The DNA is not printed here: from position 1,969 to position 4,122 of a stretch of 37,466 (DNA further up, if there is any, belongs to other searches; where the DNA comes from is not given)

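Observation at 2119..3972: Membrane protein with four FliM-N-terminus-like CheY-P docking motifs fused to periplasmic Ig/PKD domains: a possible non-flagellar chemotaxis output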

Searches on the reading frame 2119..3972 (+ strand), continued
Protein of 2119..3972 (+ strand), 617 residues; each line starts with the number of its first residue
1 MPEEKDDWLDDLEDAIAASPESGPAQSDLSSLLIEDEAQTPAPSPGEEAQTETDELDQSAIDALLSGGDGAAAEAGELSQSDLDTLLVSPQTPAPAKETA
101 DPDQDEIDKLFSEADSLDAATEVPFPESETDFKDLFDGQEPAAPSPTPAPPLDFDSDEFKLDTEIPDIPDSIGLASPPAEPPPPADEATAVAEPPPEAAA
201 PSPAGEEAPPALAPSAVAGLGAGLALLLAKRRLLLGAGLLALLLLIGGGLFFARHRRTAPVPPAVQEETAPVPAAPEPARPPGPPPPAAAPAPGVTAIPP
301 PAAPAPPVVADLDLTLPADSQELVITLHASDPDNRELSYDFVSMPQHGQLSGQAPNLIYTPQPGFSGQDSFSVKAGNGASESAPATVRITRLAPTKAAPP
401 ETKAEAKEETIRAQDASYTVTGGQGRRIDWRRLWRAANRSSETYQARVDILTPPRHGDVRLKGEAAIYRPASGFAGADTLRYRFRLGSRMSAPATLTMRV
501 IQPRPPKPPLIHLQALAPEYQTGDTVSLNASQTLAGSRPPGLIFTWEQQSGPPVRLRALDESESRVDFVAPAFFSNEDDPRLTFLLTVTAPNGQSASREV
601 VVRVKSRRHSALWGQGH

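Call 74: fold_search(model_id=the predicted structure, library=pdb)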
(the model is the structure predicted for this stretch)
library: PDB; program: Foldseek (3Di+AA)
matches with E <= 10: 1674; with E <= 0.001: 553
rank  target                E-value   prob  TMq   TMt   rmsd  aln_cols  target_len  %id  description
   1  6dms                  1.1e-13  1.00  0.15  0.13  21.4       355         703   11  Endo-fucoidan hydrolase MfFcnA4_H294Q from glycoside hydrolase family 107 (released 2018-10-03)
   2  6dlh                  6.6e-13  1.00  0.15  0.14  21.5       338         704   12  Endo-fucoidan hydrolase MfFcnA4 from glycoside hydrolase family 107 (released 2018-10-03)
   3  6vfq_A                5.5e-12  1.00  0.16  0.21  30.9       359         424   14  Crystal structure of monomeric human protocadherin 10 EC1-EC4 (released 2020-03-11)
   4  5erp_B                1.1e-11  1.00  0.15  0.20  21.4       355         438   13  Crystal structure of human Desmocollin-2 ectodomain fragment EC2-5 (released 2016-06-15)
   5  5dzy_D                1.3e-11  1.00  0.15  0.20  30.9       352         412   11  Protocadherin beta 8 extracellular cadherin domains 1-4 (released 2016-05-04)
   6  6e8f_B                1.5e-11  1.00  0.15  0.24  29.3       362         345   10  Crystal Structure of Human Protocadherin-15 EC3-5 CD2-1 (released 2019-07-31)
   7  5w1d                  1.7e-11  1.00  0.15  0.22  26.4       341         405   16  Crystal Structure of Mouse Protocadherin-15 EC4-7 (released 2018-06-06)
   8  6vfw_E                2.0e-11  1.00  0.16  0.21  31.2       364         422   13  Crystal structure of human delta protocadherin 10 EC1-EC4 (released 2020-03-11)
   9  6vfw_C                2.1e-11  1.00  0.15  0.20  31.1       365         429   14  Crystal structure of human delta protocadherin 10 EC1-EC4 (released 2020-03-11)
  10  6vg4_A                2.2e-11  1.00  0.15  0.15  30.9       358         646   13  Human protocadherin 10 ectodomain (released 2020-03-11)
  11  8egx_B                2.6e-11  1.00  0.14  0.19  31.4       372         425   11  Complex of Fat4(EC1-4) bound to Dchs1(EC1-4) (released 2023-02-22)
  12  6e8f_C                2.8e-11  1.00  0.16  0.26  28.2       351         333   13  Crystal Structure of Human Protocadherin-15 EC3-5 CD2-1 (released 2019-07-31)
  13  5szl_C                2.8e-11  1.00  0.14  0.19  30.0       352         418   12  Protocadherin gamma A1 extracellular cadherin domains 1-4 (released 2016-10-19)
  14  3q2w_A                2.9e-11  1.00  0.15  0.16  29.1       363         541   12  Crystal structure of mouse N-cadherin ectodomain (released 2011-02-23)
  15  6vfw_B                3.1e-11  1.00  0.15  0.20  30.6       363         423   13  Crystal structure of human delta protocadherin 10 EC1-EC4 (released 2020-03-11)
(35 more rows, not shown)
